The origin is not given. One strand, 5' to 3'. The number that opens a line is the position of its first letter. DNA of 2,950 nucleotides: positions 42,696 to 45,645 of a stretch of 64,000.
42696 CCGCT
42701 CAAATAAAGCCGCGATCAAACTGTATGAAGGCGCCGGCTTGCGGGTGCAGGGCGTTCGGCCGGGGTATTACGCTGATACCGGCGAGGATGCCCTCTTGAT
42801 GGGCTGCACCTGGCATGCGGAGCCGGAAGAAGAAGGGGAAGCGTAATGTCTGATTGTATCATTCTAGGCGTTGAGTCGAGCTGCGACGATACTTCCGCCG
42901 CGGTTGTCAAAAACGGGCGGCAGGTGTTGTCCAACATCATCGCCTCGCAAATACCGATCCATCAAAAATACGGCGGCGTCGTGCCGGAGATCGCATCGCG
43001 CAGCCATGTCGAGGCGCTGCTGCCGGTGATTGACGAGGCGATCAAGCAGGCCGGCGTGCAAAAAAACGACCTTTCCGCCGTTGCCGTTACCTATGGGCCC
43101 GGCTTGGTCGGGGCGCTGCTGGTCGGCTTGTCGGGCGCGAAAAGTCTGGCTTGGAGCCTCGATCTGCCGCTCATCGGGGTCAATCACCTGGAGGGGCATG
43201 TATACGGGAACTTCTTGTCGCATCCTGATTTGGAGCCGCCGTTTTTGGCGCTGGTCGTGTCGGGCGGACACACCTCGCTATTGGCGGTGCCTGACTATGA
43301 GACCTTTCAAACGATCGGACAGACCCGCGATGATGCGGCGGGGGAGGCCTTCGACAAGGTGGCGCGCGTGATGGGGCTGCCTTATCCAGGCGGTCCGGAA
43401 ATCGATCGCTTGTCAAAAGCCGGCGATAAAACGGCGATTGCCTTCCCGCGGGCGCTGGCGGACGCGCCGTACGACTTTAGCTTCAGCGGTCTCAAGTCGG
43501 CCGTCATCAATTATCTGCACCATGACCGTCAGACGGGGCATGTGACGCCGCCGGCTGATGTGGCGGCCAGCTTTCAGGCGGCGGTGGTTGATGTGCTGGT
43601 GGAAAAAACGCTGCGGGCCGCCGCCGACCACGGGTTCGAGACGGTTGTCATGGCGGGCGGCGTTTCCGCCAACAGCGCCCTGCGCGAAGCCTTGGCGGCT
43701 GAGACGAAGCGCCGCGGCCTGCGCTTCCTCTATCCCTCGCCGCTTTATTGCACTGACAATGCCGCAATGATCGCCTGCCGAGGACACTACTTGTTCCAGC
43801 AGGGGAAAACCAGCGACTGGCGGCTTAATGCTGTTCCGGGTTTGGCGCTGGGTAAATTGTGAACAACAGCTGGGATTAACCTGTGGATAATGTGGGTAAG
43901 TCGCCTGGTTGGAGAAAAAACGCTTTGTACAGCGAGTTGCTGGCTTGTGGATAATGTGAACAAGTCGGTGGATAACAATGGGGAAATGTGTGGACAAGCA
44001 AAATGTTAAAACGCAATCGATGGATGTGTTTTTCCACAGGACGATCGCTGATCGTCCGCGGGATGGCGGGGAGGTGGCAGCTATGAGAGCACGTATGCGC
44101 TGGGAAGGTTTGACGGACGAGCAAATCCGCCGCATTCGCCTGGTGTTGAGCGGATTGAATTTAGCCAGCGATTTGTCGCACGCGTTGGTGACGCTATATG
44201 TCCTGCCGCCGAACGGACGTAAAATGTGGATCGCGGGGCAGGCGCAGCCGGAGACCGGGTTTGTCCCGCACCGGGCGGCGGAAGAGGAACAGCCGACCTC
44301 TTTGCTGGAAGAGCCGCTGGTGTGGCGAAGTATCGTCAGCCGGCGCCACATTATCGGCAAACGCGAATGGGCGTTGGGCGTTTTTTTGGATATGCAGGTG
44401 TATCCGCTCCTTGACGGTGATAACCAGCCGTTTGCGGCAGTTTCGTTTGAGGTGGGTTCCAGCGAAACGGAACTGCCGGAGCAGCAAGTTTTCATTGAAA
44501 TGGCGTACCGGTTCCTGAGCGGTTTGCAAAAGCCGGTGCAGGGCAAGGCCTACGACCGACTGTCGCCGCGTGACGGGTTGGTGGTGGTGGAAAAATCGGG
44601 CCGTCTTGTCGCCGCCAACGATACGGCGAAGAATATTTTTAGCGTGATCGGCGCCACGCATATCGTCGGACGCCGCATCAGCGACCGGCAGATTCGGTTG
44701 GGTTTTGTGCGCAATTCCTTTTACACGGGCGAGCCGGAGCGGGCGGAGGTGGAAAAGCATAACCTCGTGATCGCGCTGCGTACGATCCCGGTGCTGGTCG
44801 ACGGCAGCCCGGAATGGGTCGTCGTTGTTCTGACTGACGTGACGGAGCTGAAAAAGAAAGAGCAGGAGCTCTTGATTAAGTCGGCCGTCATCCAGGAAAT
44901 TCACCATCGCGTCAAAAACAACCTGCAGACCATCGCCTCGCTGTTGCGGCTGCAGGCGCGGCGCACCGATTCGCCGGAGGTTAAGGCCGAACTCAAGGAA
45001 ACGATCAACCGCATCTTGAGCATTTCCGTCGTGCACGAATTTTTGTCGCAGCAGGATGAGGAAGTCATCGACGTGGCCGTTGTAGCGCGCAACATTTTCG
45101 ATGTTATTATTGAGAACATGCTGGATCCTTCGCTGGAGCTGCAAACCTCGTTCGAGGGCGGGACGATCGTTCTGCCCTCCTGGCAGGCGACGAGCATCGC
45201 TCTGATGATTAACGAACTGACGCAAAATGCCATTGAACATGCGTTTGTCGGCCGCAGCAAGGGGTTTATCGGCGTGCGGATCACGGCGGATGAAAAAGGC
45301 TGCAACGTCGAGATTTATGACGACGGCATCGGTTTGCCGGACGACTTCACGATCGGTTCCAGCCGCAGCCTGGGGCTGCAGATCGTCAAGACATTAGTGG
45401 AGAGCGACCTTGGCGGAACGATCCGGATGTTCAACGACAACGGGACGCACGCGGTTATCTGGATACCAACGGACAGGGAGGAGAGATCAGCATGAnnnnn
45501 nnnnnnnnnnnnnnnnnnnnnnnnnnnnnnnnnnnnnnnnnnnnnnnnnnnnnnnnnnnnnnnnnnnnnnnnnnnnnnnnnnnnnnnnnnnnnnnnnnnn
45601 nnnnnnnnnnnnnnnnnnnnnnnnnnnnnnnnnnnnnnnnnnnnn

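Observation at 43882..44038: Dense DnaA-box cluster immediately downstream of tsaD, away from any dnaA/dnaN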

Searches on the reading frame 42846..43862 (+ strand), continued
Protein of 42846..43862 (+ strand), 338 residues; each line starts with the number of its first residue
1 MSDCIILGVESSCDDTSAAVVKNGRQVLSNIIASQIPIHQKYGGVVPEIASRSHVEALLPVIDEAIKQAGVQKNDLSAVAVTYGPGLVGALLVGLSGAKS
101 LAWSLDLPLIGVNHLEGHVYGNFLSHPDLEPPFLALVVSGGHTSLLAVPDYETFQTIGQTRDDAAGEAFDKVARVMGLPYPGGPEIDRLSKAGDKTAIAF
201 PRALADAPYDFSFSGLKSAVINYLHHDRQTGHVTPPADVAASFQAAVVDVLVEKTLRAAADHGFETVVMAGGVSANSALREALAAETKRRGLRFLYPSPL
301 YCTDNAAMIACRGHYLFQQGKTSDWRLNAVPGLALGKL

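Call 48: find_encoding_contigs(protein=P0121, flank=3000, max_places=4)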
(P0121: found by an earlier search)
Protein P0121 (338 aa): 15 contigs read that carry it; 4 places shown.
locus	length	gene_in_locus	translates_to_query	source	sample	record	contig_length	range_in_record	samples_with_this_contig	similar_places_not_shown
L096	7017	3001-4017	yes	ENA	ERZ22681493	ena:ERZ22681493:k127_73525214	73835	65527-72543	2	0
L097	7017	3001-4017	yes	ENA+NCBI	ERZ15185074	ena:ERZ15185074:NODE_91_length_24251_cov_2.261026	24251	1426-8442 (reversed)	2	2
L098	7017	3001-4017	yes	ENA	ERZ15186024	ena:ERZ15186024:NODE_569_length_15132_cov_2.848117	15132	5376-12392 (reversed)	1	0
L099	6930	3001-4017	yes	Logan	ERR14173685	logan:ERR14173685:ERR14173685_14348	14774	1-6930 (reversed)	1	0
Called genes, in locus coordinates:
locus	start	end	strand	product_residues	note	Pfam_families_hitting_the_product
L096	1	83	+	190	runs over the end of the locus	PF10646:Germane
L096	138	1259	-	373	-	PF01168:Ala_racemase_N, PF00842:Ala_racemase_C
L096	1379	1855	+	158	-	PF02367:TsaE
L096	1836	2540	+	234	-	PF00814:TsaD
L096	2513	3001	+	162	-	PF13302:Acetyltransf_3, PF13527:Acetyltransf_9 (faint), PF13673:Acetyltransf_10, PF00583:Acetyltransf_1, PF13508:Acetyltransf_7, PF08445:FR47 (weak)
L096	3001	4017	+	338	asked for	PF00814:TsaD, PF22521:HypF_C_2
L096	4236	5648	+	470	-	PF12282:GAF_PdtaS (faint), PF07536:HWE_HK, PF07568:HisKA_2, PF02518:HATPase_c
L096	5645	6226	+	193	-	PF00072:Response_reg, PF03861:ANTAR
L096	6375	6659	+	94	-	PF00166:Cpn10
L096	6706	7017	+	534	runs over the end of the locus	?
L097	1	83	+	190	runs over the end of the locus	PF10646:Germane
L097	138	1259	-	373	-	PF01168:Ala_racemase_N, PF00842:Ala_racemase_C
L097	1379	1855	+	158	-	PF02367:TsaE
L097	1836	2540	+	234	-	PF00814:TsaD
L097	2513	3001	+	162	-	PF13302:Acetyltransf_3, PF13527:Acetyltransf_9 (faint), PF13673:Acetyltransf_10, PF00583:Acetyltransf_1, PF13508:Acetyltransf_7, PF08445:FR47 (weak)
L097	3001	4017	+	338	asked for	PF00814:TsaD, PF22521:HypF_C_2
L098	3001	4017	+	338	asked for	PF00814:TsaD, PF22521:HypF_C_2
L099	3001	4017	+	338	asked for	PF00814:TsaD, PF22521:HypF_C_2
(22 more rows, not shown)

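Call 66: list_cluster_members(proteins=[P0016, P0046, P0051, P0053, P0098, P0121])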
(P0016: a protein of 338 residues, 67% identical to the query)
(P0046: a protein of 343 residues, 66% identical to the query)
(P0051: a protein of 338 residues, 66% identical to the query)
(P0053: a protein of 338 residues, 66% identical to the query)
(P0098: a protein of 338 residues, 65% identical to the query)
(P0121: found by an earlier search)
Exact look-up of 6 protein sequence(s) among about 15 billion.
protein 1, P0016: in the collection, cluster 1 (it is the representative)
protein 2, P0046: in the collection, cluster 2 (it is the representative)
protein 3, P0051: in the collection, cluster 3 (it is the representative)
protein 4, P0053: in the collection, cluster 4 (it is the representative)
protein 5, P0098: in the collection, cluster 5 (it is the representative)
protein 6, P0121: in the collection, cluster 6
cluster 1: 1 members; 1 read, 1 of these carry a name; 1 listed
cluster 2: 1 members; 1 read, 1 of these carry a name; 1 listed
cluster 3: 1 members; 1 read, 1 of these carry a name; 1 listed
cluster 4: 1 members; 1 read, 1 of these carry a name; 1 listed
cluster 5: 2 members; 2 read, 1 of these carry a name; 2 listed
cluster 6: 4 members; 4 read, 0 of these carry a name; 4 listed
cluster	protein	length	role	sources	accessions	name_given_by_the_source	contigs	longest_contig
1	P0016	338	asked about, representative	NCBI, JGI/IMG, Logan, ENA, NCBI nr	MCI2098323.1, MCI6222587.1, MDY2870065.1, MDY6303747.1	MAG: tRNA (adenosine(37)-N6)-threonylcarbamoyltransferase complex transferase subunit ... | N6-L-threonylcarbamoyladenine synthase | tRNA (adenosine(37)-N6)-threonylcarbamoyltransferase complex transferase subunit TsaD ...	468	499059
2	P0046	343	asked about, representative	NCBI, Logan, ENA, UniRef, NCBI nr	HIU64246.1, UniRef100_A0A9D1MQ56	MAG TPA: tRNA (adenosine(37)-N6)-threonylcarbamoyltransferase complex transferase subunit ... | tRNA N6-adenosine threonylcarbamoyltransferase n=1 Tax=Candidatus Avacidaminococcus ... | tRNA (adenosine(37)-N6)-threonylcarbamoyltransferase complex transferase subunit TsaD ...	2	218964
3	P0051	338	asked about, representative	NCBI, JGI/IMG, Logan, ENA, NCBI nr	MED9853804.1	MAG: tRNA (adenosine(37)-N6)-threonylcarbamoyltransferase complex transferase subunit ... | tRNA (adenosine(37)-N6)-threonylcarbamoyltransferase complex transferase subunit TsaD ...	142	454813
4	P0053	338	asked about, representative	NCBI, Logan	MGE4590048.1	MAG: tRNA (adenosine(37)-N6)-threonylcarbamoyltransferase complex transferase subunit ...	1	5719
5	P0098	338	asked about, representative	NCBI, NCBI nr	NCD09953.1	MAG: tRNA (adenosine(37)-N6)-threonylcarbamoyltransferase complex transferase subunit ... | tRNA (adenosine(37)-N6)-threonylcarbamoyltransferase complex transferase subunit TsaD ...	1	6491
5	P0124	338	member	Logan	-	-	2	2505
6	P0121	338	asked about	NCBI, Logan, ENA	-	-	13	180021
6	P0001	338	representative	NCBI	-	-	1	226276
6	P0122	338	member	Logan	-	-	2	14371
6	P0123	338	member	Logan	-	-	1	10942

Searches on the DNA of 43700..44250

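Call 63: search_rna_families(source=window, start=43700, end=44250, threshold=evalue, max_evalue=1)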
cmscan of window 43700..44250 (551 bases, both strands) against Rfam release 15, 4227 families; matches with E-value up to 1: 0.
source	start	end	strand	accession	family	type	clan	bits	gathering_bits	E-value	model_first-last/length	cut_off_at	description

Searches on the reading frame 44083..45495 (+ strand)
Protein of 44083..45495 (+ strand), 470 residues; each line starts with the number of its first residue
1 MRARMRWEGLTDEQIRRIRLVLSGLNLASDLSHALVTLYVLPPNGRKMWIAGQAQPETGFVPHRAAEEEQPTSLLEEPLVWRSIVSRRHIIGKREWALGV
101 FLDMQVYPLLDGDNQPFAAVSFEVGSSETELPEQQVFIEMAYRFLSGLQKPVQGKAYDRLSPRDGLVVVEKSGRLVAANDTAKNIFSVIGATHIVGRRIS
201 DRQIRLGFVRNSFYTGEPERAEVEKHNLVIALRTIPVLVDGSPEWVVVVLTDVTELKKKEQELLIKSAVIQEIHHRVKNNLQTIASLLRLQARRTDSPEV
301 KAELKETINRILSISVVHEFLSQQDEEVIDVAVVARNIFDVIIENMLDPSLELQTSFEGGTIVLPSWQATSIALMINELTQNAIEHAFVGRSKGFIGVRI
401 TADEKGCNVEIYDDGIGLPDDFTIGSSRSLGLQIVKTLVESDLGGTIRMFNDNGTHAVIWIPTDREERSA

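Call 9: search_protein_families(library=pfam, proteins=[window:44083-45495:+])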
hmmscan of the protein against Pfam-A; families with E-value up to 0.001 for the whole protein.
window:44083-45495:+ (470 aa): 5 families
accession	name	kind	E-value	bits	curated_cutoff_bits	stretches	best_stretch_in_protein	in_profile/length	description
PF07568.18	HisKA_2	-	3.5e-23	81.9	22.3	1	272-344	1-74/76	Histidine kinase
PF02518.31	HATPase_c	-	2.4e-11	44.5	26.4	1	371-464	5-110/111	Histidine kinase-, DNA gyrase B-, and HSP90-like ATPase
PF07536.20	HWE_HK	-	3.6e-09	37.7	22.8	1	272-341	1-68/83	HWE histidine kinase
PF13581.12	HATPase_c_2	-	3.6e-06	27.4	27.4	1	364-440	24-110/127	Histidine kinase-like ATPase domain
PF12282.15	GAF_PdtaS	-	4e-06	27.2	23.7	1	9-135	10-137/145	Histidine kinase PdtaS, GAF domain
